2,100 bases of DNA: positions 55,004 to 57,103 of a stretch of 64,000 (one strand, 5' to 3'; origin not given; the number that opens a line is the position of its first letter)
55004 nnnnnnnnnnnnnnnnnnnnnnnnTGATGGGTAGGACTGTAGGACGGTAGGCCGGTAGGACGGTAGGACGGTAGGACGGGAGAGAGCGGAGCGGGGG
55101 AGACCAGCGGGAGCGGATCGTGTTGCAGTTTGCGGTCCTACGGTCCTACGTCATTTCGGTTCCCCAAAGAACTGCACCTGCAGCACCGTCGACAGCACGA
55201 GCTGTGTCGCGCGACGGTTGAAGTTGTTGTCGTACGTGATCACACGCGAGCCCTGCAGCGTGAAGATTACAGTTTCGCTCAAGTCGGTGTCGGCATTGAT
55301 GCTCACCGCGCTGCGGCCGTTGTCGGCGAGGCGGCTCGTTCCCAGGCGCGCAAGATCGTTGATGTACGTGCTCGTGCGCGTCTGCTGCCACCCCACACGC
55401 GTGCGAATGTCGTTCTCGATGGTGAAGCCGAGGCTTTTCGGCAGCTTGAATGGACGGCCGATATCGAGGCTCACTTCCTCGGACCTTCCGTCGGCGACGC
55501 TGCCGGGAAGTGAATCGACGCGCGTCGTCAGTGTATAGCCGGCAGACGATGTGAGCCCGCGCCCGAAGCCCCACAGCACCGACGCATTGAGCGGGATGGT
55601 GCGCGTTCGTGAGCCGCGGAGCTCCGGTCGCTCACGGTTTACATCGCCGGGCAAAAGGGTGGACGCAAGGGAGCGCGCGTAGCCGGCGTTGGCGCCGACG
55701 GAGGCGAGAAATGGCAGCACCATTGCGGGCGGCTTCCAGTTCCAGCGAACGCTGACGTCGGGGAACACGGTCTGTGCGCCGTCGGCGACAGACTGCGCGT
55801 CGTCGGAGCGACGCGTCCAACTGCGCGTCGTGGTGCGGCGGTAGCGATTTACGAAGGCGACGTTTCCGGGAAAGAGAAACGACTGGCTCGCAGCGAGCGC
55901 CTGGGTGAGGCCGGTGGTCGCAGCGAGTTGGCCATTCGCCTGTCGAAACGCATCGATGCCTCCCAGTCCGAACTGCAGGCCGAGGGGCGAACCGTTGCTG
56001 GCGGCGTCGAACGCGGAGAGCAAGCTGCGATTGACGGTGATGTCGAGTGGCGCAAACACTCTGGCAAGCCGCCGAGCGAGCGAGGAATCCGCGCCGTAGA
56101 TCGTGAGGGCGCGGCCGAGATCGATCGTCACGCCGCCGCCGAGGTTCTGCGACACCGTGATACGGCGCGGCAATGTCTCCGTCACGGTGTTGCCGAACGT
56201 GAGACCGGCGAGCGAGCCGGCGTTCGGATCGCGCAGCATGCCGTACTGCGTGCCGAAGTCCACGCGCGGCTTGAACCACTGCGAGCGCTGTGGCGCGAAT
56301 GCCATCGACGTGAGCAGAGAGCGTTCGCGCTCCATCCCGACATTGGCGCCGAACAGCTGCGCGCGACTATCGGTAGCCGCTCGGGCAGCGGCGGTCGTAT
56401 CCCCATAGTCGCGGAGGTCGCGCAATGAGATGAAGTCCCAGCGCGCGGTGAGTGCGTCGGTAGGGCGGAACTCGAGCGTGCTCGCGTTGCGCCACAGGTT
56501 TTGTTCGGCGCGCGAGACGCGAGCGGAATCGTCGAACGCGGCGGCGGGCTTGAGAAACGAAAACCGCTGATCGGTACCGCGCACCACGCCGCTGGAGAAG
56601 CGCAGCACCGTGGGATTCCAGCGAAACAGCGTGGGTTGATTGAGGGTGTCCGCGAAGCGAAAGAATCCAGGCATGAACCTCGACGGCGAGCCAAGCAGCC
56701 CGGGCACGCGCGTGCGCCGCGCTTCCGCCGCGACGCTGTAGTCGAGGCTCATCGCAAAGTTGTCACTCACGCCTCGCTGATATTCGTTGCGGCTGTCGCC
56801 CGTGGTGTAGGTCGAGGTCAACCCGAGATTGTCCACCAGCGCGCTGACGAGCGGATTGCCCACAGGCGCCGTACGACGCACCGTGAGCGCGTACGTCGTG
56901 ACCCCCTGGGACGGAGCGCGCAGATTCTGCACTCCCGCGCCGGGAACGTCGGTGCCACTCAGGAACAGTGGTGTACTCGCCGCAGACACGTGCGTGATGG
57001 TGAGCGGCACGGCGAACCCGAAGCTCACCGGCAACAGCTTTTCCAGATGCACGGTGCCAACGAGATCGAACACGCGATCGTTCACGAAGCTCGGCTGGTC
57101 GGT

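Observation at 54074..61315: SprA-like translocon followed in the same operon by a glutaminyl-cyclase-like M28 lipoprotein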

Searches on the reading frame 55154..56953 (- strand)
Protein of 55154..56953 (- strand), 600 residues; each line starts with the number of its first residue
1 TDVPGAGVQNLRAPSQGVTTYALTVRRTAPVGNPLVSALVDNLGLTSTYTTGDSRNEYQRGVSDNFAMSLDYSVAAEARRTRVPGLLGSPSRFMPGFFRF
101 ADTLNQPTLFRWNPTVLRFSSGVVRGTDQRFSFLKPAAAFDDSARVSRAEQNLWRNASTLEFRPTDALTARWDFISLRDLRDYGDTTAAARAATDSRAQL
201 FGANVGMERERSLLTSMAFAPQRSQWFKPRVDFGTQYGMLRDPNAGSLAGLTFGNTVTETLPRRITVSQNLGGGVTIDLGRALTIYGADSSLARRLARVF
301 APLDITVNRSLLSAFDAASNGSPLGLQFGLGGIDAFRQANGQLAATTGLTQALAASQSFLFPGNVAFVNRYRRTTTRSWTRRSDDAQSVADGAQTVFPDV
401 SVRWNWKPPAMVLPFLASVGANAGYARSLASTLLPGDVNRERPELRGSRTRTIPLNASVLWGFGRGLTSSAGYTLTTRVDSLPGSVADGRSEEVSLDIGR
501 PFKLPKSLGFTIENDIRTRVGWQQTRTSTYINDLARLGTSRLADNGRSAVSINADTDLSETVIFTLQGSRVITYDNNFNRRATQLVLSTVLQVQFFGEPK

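Call 49: find_related_loci(query=A3, collection=metagenome_contigs, flank=10000)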
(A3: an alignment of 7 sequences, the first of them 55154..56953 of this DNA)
Query A3 (600 aa) in metagenome_contigs; peptide patterns used: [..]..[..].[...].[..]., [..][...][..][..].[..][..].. (x = any residue, [..] = any of these).
600 stretches matched a pattern (row limit reached: there are more); 280 encode a relative of the query (tblastn E <= 1e-3); the best 80 are kept; 80 distinct loci.
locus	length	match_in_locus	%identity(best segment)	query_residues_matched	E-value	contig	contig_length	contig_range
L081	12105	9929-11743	77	1-600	0e+0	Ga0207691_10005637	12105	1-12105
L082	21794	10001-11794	71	1-600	0e+0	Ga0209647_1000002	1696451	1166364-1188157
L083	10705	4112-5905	71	1-600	0e+0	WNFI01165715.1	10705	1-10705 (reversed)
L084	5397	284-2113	69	1-600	0e+0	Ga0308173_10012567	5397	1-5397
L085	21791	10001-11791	49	1-599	2e-176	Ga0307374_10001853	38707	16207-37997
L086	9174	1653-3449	49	1-599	3e-176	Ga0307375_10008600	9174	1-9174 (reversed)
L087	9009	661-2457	46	1-599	6e-170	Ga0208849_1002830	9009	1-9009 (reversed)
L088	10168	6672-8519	48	1-600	2e-162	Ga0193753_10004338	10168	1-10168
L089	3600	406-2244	44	1-599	9e-166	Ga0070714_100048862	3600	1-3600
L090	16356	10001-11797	44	1-599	1e-156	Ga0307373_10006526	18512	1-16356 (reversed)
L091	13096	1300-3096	44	1-599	1e-156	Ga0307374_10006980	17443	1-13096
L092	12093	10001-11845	43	1-600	3e-156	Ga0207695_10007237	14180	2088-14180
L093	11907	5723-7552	45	1-597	1e-153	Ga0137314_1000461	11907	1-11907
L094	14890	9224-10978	44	1-600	3e-151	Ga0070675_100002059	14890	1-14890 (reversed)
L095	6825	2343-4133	44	1-600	8e-152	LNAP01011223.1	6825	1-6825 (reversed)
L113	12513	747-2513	38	1-596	1e-125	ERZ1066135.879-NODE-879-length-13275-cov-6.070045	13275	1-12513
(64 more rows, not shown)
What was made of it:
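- Tried and rejected: A 7-sequence one worked (call 49).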

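Call 60: search_protein_families(library=pfam, proteins=[L087:3537-5612:-, L113:8419-9138:+], max_evalue=0.01)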
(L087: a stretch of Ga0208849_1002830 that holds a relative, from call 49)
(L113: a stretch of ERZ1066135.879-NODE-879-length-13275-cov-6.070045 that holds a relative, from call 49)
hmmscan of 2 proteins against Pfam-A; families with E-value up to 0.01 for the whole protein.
L087:3537-5612:- (692 aa): 2 families
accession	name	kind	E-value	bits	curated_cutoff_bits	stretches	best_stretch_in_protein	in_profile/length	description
PF05649.18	Peptidase_M13_N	-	1.1e-112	377.7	32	1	45-433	1-381/381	Peptidase family M13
PF01431.27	Peptidase_M13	-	3e-73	246.2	24.5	1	485-683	1-199/205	Peptidase family M13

L113:8419-9138:+ (240 aa): 1 family
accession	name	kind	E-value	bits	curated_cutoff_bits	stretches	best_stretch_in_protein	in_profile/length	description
PF04338.18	DUF481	-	1.5e-24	87.6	21.1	1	31-236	1-206/210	Protein of unknown function, DUF481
